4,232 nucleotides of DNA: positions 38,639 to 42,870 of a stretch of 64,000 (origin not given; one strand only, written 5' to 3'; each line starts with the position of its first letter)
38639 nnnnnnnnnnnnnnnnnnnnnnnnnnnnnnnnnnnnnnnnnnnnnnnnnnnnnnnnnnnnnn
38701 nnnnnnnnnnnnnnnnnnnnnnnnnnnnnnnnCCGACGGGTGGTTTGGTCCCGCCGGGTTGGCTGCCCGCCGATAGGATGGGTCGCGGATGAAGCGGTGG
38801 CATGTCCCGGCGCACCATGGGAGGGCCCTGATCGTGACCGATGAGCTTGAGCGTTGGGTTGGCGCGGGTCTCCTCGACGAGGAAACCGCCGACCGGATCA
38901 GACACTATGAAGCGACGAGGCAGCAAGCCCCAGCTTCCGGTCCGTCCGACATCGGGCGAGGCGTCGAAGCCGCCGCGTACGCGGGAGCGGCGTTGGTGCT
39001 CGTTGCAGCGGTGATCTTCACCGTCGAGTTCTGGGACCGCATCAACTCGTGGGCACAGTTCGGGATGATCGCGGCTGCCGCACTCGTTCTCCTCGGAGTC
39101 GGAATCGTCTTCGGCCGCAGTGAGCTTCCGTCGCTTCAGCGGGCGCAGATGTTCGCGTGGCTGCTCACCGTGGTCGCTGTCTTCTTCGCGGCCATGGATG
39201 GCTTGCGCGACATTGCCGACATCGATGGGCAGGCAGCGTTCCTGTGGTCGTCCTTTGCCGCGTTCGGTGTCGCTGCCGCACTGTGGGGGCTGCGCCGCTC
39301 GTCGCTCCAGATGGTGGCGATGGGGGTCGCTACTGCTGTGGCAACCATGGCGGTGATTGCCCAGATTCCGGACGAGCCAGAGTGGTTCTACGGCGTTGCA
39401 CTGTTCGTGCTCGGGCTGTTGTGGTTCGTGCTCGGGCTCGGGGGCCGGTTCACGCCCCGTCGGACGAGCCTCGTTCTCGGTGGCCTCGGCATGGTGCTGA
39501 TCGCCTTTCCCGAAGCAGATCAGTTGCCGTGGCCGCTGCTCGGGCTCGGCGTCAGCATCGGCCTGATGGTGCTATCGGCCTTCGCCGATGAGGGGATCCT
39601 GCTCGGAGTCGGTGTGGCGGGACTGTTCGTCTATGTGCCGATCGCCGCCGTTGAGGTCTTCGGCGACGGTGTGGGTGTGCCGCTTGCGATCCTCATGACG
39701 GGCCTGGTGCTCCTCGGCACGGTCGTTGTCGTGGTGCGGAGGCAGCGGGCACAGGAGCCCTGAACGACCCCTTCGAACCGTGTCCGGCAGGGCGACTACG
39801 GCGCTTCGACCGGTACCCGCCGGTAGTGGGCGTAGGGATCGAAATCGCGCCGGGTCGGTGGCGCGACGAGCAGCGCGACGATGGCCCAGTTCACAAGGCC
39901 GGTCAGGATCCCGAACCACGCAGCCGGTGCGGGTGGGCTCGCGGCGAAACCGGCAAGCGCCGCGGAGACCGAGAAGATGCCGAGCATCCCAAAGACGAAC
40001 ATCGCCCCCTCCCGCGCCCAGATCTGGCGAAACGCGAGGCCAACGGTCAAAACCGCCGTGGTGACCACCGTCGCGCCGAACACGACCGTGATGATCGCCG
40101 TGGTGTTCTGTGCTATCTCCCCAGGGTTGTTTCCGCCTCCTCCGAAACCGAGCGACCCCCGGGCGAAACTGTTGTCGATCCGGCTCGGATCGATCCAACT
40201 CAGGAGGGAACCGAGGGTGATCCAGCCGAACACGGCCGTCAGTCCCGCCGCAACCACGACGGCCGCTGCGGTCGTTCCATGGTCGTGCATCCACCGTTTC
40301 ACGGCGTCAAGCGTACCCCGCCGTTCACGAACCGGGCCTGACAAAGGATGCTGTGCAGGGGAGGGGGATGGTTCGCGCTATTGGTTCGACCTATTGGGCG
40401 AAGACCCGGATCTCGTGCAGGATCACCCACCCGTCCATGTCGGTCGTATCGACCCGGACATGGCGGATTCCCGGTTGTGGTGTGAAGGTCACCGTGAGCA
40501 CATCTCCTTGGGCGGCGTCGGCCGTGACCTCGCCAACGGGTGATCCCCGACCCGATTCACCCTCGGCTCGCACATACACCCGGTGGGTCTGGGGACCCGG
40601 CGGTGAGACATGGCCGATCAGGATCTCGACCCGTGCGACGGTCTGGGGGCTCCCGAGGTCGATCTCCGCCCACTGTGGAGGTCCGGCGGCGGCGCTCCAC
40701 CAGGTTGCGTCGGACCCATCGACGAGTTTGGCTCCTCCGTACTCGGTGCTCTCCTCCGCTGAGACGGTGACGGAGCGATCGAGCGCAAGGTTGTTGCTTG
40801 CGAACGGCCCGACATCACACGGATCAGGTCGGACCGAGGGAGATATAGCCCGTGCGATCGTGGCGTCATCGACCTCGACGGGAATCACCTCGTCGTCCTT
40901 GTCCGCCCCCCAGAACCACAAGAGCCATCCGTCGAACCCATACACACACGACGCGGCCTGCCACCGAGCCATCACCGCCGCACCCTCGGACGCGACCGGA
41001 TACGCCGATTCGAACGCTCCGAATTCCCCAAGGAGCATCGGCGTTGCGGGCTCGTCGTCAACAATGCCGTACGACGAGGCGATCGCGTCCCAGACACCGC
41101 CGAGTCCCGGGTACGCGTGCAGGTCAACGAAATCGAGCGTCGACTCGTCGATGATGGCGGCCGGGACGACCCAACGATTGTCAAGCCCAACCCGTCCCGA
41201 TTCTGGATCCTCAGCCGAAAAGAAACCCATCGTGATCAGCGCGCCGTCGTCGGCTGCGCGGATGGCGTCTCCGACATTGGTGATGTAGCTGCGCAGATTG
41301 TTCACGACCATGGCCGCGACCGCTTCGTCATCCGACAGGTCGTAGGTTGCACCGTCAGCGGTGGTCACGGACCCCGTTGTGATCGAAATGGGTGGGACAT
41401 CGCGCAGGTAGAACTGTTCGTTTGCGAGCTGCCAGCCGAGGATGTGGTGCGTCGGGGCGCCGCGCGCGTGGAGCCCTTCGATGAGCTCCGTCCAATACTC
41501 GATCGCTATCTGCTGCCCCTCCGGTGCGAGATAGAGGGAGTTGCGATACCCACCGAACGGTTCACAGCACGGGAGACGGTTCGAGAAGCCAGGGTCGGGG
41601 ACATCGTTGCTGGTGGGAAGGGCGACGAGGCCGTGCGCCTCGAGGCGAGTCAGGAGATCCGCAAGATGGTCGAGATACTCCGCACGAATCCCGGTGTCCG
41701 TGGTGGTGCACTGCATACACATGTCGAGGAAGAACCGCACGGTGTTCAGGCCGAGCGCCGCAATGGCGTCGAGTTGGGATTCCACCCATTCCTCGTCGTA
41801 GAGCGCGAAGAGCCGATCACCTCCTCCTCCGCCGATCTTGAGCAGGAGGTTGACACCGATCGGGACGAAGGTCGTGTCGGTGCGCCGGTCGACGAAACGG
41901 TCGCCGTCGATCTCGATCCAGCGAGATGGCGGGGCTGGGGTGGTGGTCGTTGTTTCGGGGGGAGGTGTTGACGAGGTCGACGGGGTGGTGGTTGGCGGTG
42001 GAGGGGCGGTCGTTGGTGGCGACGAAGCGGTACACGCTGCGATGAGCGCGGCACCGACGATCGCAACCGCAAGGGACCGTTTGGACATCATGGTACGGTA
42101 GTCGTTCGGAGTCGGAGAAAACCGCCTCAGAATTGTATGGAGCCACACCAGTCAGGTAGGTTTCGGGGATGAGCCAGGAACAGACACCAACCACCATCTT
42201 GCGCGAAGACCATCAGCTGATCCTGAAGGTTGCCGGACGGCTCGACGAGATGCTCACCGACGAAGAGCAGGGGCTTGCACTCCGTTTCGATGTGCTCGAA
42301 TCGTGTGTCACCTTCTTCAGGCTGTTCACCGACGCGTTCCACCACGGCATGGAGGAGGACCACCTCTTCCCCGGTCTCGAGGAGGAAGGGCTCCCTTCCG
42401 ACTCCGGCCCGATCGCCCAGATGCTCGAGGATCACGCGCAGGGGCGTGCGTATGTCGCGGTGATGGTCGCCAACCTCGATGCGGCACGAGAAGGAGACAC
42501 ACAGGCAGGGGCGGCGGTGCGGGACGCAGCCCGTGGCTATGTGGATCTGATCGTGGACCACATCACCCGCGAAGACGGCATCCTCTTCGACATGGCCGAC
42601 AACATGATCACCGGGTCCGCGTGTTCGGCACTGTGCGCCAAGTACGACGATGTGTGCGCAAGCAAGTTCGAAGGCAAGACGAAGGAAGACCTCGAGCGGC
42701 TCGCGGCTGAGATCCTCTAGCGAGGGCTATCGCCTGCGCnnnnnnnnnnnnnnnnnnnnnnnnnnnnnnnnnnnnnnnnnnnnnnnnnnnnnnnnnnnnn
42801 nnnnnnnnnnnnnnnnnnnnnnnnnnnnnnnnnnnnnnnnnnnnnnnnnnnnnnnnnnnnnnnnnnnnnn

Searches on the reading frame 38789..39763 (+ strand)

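Call 13: search_protein_families(library=ncbifam, max_evalue=1e-10, proteins=[window:38789-39763:+])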
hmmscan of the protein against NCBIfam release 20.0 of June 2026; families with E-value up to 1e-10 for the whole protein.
window:38789-39763:+ (324 aa): 0 families

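Call 25: search_protein_families(library=pfam, max_evalue=0.00001, proteins=[window:38789-39763:+])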
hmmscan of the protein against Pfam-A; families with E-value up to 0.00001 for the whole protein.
window:38789-39763:+ (324 aa): 1 family
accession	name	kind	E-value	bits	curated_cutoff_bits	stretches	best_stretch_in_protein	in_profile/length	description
PF09925.14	DUF2157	-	1.5e-12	47.9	32.4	1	21-162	1-132/146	Predicted membrane protein (DUF2157)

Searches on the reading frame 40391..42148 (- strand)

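Call 13: search_protein_families(library=ncbifam, max_evalue=1e-10, proteins=[window:40391-42091:-])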
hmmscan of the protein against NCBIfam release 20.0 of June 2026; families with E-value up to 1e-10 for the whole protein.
window:40391-42091:- (566 aa): 0 families

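Call 25: search_protein_families(library=pfam, max_evalue=0.00001, proteins=[window:40391-42148:-])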
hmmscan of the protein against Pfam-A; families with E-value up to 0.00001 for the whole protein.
window:40391-42148:- (585 aa): 2 families
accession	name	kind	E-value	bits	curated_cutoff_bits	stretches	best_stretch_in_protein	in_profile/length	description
PF00754.31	F5_F8_type_C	-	3.6e-10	40.5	28.2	1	460-577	2-124/127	F5/8 type C domain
PF22633.2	F5_F8_type_C_2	-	4.3e-09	37.3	27.8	1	474-566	1-91/91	NedA-like, galactose-binding domain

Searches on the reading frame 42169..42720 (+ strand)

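Call 13: search_protein_families(library=ncbifam, max_evalue=1e-10, proteins=[window:42169-42720:+])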
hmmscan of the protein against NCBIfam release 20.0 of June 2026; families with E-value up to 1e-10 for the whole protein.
window:42169-42720:+ (183 aa): 0 families

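Call 25: search_protein_families(library=pfam, max_evalue=0.00001, proteins=[window:42169-42720:+])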
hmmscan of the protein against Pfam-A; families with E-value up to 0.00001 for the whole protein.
window:42169-42720:+ (183 aa): 1 family
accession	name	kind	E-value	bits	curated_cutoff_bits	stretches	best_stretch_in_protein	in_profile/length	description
PF01814.28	Hemerythrin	-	4.5e-20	72.9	25.3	1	6-143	1-127/127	Hemerythrin HHE cation binding domain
